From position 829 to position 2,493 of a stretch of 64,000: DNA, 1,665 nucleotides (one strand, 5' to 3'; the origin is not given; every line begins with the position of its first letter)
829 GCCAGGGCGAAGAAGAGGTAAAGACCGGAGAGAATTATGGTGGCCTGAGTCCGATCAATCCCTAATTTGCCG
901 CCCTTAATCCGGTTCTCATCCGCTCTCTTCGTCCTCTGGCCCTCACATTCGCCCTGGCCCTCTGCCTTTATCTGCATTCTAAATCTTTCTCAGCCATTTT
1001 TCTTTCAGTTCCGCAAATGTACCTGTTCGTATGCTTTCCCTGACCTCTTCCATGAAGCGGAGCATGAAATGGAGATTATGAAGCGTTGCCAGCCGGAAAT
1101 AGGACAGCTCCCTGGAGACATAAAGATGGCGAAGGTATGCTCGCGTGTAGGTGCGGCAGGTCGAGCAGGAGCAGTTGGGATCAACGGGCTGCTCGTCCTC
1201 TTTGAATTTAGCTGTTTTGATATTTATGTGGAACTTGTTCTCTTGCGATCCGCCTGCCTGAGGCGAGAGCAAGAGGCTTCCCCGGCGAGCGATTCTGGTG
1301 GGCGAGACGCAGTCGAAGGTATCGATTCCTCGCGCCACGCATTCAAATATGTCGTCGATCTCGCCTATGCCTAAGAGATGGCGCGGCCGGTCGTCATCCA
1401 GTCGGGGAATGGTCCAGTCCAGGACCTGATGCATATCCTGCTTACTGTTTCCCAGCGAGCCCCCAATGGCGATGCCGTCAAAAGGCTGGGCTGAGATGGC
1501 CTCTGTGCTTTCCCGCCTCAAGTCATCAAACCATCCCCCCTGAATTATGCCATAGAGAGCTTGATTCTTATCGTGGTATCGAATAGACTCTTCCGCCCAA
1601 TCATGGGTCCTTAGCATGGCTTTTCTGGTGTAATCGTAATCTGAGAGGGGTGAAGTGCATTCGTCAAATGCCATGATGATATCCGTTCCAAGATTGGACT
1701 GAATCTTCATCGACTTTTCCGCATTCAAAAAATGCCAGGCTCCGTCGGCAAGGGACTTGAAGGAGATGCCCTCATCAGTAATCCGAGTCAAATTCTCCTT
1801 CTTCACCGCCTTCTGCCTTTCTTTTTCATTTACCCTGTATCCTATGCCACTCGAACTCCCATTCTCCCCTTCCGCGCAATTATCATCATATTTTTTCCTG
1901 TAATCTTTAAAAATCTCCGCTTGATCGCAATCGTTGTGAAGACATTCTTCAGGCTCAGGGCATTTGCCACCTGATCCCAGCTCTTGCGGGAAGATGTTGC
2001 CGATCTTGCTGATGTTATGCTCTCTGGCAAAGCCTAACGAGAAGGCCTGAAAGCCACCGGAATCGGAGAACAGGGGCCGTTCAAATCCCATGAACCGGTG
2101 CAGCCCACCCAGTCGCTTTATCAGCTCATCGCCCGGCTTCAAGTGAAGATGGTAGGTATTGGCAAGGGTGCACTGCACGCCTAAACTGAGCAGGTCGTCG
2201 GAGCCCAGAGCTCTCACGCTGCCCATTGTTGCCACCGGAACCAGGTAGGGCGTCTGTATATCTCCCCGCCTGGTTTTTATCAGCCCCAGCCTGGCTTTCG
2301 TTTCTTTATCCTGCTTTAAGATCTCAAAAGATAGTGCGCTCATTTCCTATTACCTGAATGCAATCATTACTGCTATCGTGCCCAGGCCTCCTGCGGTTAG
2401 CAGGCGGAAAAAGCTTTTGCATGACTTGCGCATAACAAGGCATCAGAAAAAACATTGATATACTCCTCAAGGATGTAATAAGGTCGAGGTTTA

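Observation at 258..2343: Bacterial-type tgt translationally coupled to a YhhQ transporter in a methanogen: possible archaeal queuosine salvage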

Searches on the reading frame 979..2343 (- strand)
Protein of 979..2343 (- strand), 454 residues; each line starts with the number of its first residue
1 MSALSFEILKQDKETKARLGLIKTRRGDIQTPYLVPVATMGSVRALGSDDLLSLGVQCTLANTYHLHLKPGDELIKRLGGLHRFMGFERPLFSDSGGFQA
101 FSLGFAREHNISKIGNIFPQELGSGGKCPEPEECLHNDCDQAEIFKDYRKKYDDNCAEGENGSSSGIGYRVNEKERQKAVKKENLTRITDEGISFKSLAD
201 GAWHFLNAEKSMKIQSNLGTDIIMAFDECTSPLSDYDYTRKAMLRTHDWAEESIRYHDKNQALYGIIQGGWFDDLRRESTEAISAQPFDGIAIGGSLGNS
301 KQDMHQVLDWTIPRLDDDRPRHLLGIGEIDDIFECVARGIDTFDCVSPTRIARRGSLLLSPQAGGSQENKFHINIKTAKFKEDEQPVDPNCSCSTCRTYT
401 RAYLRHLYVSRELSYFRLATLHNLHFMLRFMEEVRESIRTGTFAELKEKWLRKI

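Call 3: search_protein_families(library=pfam, proteins=[window:979-2343:-])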
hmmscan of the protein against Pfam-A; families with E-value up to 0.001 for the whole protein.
window:979-2343:- (454 aa): 1 family
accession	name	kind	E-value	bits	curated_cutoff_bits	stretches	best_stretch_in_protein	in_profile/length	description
PF01702.25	TGT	-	4.4e-128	427.8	26.3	2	183-453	90-354/357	Queuine tRNA-ribosyltransferase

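Call 4: search_protein_families(library=ncbifam, proteins=[window:979-2343:-])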
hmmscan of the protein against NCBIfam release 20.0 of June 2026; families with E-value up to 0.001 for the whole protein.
window:979-2343:- (454 aa): 4 families
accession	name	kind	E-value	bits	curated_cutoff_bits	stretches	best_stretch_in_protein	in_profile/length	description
TIGR00430.1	Q_tRNA_tgt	equivalog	5.2e-139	463.3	306.75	1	7-453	2-362/368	tRNA guanosine(34) transglycosylase Tgt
TIGR00449.1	tgt_general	superfamily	3e-135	450.9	47.6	1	6-453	1-361/367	tRNA-guanine transglycosylase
TIGR00432.2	arcsn_tRNA_tgt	equivalog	8.2e-36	123.4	350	2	188-449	85-329/441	tRNA guanosine(15) transglycosylase TgtA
NF041059.1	DpdA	equivalog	1.5e-07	30.6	200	1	243-351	152-262/406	tRNA-guanine transglycosylase DpdA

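Call 8: find_homologous_proteins(query=window:979-2343:-)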
Query window:979-2343:- (454 aa): 7993 proteins with E <= 0.001 among 8000 candidates; the best 120 are listed.
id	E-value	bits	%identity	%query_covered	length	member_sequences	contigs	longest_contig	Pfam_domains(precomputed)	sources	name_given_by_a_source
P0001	0.0e+0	1035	98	100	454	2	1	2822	PF01702.26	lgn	-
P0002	0.0e+0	1034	97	100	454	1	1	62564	PF01702.26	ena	-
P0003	0.0e+0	1029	96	100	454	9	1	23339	PF01702.26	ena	-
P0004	3.2e-286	967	93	100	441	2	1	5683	PF01702.26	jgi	jgi:tRNA-guanine transglycosylase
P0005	4.4e-282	954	90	100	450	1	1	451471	PF01702.26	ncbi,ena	-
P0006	5.3e-276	934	91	100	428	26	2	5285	PF01702.26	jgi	jgi:tRNA-guanine transglycosylase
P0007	8.8e-275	930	87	100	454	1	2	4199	PF01702.26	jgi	jgi:queuine tRNA-ribosyltransferase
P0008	4.2e-274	927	88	99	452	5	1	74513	PF01702.26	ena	-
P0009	2.4e-273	925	87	100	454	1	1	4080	PF01702.26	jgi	jgi:queuine tRNA-ribosyltransferase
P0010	1.4e-272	922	87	100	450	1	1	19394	PF01702.26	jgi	jgi:queuine tRNA-ribosyltransferase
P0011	2.2e-271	918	85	100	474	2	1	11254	PF01702.26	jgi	jgi:tRNA-guanine transglycosylase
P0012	8.6e-271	916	84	100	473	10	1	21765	PF01702.26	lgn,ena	-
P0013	2.3e-268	909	87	100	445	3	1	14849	PF01702.26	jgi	-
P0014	3.0e-268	908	86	100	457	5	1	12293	PF01702.26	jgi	jgi:tRNA-guanine transglycosylase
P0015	2.6e-267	905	85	100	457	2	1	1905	PF01702.26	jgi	-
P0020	1.3e-263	893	85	100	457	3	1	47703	PF01702.26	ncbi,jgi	-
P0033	1.7e-251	853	83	100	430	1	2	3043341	PF01702.26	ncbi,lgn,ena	-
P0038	4.3e-248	842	83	100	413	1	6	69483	PF01702.26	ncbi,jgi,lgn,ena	ncbi:MAG: tRNA guanosine(34) transglycosylase Tgt [Methanothrix sp.]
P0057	4.8e-236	802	78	100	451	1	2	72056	PF01702.26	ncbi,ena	-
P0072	2.4e-226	770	74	100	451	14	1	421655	PF01702.26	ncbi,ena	-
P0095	6.6e-216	736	72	100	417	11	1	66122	PF01702.26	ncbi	-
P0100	9.6e-214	728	71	100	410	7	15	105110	PF01702.26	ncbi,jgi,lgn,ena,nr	ncbi:MAG TPA: tRNA guanosine(34) transglycosylase Tgt [Methanothrix sp.]|jgi:tRNA-guanine transglyco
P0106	4.4e-212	723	72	100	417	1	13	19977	PF01702.26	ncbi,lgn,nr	ncbi:MAG: tRNA guanosine(34) transglycosylase Tgt [Methanothrix sp.]|nr:tRNA guanosine(34) transglyc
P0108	4.0e-211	720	71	100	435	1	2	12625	PF01702.26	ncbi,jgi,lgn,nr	ncbi:MAG: tRNA guanosine(34) transglycosylase Tgt [Methanothrix sp.]|nr:MAG: tRNA guanosine(34) tran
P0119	2.2e-199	681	65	99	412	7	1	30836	PF01702.26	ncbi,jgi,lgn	jgi:tRNA-guanine transglycosylase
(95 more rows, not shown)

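Call 9: find_related_loci(query=window:979-2343:-, collection=genome_contigs, flank=10000)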
Query window:979-2343:- (454 aa) in genome_contigs; peptide patterns used: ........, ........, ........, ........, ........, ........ (x = any residue, [..] = any of these).
119 stretches matched a pattern; 67 encode a relative of the query (tblastn E <= 1e-3); 67 distinct loci.
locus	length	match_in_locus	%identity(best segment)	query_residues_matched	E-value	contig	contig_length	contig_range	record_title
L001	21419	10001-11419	84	1-454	0e+0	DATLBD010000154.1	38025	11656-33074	MAG TPA_asm: Methanothrix sp. isolate SMAG_U14289 k141_3093004, whole genome shotgun sequence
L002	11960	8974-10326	88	4-454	0e+0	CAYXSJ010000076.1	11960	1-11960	MAG TPA_asm: uncultured Methanotrichaceae archaeon isolate SRP192927_co7_42 genome assembly, contig: NODE_10749_length_1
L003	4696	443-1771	86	1-454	0e+0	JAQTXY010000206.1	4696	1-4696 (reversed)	MAG: Methanothrix sp. isolate STC_24 NODE_55563_length_4696_cov_2.989932_Sandtown_C, whole genome shotgun sequence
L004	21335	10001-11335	85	1-454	0e+0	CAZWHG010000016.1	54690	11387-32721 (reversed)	MAG TPA_asm: uncultured Methanotrichaceae archaeon isolate SRP302447_co4_766 genome assembly, contig: NODE_1767_length_5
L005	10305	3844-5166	86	1-454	0e+0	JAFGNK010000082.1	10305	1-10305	MAG: Methanotrichaceae archaeon isolate Zod_Metabat.543 k87_3662891, whole genome shotgun sequence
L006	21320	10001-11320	85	1-454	0e+0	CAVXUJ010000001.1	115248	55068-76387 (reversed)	MAG: Methanotrichaceae archaeon isolate MFD04716.bin.1.417 genome assembly, contig: contig_11300, whole genome shotgun s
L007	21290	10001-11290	83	1-454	0e+0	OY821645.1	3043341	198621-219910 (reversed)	MAG: Methanothrix sp. isolate d1628e35-7b52-4540-a147-c2ca1342adce genome assembly, chromosome: 1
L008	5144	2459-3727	84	1-453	0e+0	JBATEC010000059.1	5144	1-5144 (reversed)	MAG: Methanothrix sp. isolate MFD10102_ilm_asm_bin3 k127_9545, whole genome shotgun sequence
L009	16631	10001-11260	83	1-454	0e+0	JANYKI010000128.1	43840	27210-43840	MAG: Methanothrix sp. isolate GL140_5_metabinner_16 GL140_5_k141_406014, whole genome shotgun sequence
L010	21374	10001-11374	79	1-452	0e+0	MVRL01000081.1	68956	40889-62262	MAG: Methanosaeta sp. PtaU1.Bin112 A4E49_contig000081, whole genome shotgun sequence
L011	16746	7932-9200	86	1-453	0e+0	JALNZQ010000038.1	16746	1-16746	MAG: Methanothrix sp. isolate SO_2017_LW1 bin 8 NODE_2694_length_16746_cov_1.038691_LW64-88_2017, whole genome shotgun s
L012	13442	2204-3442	81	1-454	0e+0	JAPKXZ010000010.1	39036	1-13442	MAG: Methanothrix sp. isolate LacPavin_0419_WC90_MAG_51_22 LacPavin_0419_WC90_scaffold_723674, whole genome shotgun sequ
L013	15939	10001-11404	78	1-452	0e+0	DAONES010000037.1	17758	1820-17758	MAG TPA_asm: Methanothrix sp. isolate AMR_MDS_3863 NODE_3331_length_17758_cov_17.411060, whole genome shotgun sequence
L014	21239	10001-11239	83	1-454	0e+0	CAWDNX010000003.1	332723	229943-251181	MAG: Methanotrichaceae archaeon isolate MFD04716.bin.2.158 genome assembly, contig: contig_16845, whole genome shotgun s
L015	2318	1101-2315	78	1-443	0e+0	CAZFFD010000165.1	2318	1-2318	MAG TPA_asm: uncultured Methanotrichaceae archaeon isolate binchicken_co20_93 genome assembly, contig: NODE_84704_length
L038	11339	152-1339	65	1-451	0e+0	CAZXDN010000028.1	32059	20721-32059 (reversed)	MAG TPA_asm: uncultured Methanotrichaceae archaeon isolate binchicken_co190_334 genome assembly, contig: NODE_2727_lengt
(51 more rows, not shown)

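Call 14: search_solved_structures(query=window:979-2343:-, show_alignments=4, max_evalue=1e-10)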
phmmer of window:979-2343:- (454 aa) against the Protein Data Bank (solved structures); distinct sequences matched with E-value up to 1e-10: 55.
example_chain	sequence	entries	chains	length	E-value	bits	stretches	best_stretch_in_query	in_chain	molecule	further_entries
2ash_A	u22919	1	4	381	1.1e-88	301.3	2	187-450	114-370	Queuine tRNA-ribosyltransferase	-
4hsh_A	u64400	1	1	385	4.8e-87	295.9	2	184-448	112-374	Queuine tRNA-ribosyltransferase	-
3bl3_A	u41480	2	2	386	4.9e-87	295.9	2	184-448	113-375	Queuine tRNA-ribosyltransferase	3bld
6ygm_A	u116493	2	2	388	5e-87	295.9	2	184-448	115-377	Queuine tRNA-ribosyltransferase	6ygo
1ozm_A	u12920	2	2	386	8.6e-87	295.1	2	184-448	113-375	Queuine tRNA-ribosyltransferase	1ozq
6ygl_A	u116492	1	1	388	1.6e-86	294.2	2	184-448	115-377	Queuine tRNA-ribosyltransferase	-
5n6f_A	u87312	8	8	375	2e-86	293.9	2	184-448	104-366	Queuine tRNA-ribosyltransferase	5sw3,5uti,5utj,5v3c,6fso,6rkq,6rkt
2oko_A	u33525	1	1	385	2.2e-86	293.7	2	184-448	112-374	Queuine tRNA-ribosyltransferase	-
1y5v_A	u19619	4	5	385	2.2e-86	293.7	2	184-448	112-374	Queuine tRNA-ribosyltransferase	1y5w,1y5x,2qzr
5i00_A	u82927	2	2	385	2.2e-86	293.7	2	184-448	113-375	Queuine tRNA-ribosyltransferase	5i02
2pot_A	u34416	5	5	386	2.2e-86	293.7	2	184-448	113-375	Queuine tRNA-ribosyltransferase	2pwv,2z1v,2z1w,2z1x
1enu_A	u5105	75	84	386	2.2e-86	293.7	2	184-448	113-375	TRNA-GUANINE TRANSGLYCOSYLASE | QUEUINE TRNA-RIBOSYLTRANSFERASE | TRNA-GUANINE-TRANSGLYCOSYLASE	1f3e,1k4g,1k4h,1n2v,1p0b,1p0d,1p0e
4kwo_A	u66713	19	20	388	2.3e-86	293.7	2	184-448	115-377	Queuine tRNA-ribosyltransferase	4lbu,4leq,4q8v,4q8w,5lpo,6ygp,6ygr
1efz_A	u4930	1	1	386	5.8e-86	292.3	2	184-448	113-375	TRNA-GUANINE TRANSGLYCOSYLASE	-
3unt_A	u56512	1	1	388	5.8e-86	292.3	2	184-448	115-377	Queuine tRNA-ribosyltransferase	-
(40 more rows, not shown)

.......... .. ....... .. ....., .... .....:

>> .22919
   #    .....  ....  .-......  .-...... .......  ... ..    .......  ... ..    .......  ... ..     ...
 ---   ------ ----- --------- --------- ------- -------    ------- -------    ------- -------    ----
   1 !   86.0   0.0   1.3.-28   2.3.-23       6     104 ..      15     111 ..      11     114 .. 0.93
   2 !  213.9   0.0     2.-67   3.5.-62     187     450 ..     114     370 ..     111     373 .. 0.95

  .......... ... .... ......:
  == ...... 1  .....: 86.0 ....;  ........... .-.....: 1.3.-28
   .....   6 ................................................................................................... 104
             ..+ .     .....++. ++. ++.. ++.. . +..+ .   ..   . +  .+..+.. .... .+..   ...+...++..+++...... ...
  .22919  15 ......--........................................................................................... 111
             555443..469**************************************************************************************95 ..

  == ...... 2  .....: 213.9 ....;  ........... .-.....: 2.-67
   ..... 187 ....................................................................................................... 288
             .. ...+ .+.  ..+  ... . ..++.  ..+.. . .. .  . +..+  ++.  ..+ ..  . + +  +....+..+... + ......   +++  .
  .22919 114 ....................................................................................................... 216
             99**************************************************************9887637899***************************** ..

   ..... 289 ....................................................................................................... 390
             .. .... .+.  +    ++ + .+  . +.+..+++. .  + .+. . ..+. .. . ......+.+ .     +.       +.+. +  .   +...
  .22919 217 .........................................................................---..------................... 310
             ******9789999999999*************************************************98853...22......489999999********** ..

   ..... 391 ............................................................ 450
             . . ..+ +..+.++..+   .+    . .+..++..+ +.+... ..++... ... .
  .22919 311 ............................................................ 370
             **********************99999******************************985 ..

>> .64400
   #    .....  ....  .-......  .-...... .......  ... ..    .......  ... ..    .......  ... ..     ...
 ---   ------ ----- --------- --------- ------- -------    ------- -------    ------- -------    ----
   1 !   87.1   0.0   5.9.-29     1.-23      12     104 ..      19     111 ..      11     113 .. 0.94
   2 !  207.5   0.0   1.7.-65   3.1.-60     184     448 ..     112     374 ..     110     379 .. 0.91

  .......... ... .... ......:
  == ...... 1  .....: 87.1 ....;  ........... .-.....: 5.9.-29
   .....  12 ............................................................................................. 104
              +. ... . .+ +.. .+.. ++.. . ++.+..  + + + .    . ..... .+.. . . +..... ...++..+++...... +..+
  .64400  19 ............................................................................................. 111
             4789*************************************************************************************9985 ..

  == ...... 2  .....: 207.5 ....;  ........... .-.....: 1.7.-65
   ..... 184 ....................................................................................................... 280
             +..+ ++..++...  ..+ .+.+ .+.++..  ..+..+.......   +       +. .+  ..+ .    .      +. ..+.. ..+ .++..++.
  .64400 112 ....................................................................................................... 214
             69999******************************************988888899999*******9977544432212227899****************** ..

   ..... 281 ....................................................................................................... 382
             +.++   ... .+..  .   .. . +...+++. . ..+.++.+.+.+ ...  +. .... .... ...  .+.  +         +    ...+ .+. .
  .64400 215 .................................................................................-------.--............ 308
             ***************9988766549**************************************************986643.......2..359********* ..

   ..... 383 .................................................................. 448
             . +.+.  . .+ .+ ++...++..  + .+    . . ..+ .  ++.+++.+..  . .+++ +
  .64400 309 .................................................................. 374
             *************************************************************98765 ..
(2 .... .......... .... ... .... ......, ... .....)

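Call 22: find_encoding_contigs(protein=P0033, flank=10000, max_places=3)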
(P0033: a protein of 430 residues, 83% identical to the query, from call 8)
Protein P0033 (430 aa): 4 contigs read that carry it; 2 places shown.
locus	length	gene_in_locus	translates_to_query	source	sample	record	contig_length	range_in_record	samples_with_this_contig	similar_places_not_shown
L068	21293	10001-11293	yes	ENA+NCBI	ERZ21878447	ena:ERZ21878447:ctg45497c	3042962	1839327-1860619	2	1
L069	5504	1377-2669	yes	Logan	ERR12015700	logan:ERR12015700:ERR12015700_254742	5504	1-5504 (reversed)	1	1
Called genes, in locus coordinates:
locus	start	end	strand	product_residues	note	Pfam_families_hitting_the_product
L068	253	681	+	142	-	PF03479:PCC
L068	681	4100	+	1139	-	PF03833:PolC_DP2_N, PF24844:PolC_DP2_central, PF24846:PolC_DP2_cat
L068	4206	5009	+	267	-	PF24517:CBM96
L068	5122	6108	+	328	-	PF04307:YdjM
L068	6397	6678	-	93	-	PF13239:2TM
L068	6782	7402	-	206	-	-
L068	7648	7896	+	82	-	PF14947:HTH_45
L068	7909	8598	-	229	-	PF00977:His_biosynth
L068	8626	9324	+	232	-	PF04476:4HFCP_synth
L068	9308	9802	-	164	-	PF00293:NUDIX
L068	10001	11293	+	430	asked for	PF01702:TGT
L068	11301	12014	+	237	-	PF02592:Vut_1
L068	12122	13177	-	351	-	-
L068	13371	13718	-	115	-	-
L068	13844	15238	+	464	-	PF00206:Lyase_1, PF10397:ADSL_C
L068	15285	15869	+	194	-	PF00753:Lactamase_B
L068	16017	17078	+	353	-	-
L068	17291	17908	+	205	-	PF04414:tRNA_deacylase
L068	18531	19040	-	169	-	-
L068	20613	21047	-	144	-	PF14470:bPH_3, PF09851:SHOCT (weak)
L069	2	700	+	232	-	PF04476:4HFCP_synth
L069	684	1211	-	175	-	PF00293:NUDIX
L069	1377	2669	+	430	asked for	PF01702:TGT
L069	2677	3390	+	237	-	PF02592:Vut_1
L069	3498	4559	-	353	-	-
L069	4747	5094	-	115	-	-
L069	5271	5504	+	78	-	?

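Call 31: search_protein_representatives(protein=window:979-2343:-)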
Query: 454 residues. Proteins with E-value up to 0.001 (for the whole library): 13982; up to 1e-10: 7212; up to 1e-30: 1354. The best 150 are listed.
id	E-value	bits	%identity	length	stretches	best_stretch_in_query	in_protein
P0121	1.7e-127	442.5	52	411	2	178-453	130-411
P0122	8.1e-126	436.9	55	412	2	180-451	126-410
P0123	6.9e-116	404.2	53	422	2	182-451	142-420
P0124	1.3e-114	400.0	48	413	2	173-452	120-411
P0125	1.6e-107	376.6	50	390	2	182-452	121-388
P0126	2.5e-107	376.0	49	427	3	260-451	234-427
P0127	4.3e-105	368.6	45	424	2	176-452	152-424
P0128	4.3e-104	365.3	48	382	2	183-444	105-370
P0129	3.5e-103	362.3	45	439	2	160-452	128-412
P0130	7.0e-102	358.0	48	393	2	182-454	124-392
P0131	6.6e-101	354.8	50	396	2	180-441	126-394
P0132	1.7e-100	353.5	45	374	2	182-452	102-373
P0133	3.1e-99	349.3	79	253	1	161-363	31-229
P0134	7.7e-97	341.4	46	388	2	172-441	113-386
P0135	1.0e-96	341.0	48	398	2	183-440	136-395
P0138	1.2e-94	334.2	45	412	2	177-448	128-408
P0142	7.4e-91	321.7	44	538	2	184-452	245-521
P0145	2.5e-89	316.7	48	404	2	177-453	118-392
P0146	3.8e-89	316.1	46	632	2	184-451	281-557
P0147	4.2e-89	315.9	43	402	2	181-449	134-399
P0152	2.0e-87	310.4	44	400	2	180-441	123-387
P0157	2.2e-86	306.9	43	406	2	162-452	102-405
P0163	5.5e-85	302.3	56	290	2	258-452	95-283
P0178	2.9e-80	286.8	42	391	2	179-442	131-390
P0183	4.5e-79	282.8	45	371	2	181-442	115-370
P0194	4.7e-77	276.2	44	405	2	174-447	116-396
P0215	6.0e-75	269.3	42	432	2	174-451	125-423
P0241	4.0e-72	260.0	49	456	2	181-359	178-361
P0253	2.7e-71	257.2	41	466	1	16-362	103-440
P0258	4.5e-71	256.5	42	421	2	177-451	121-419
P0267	1.9e-70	254.4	41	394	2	173-446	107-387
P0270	2.4e-70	254.1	41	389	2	184-452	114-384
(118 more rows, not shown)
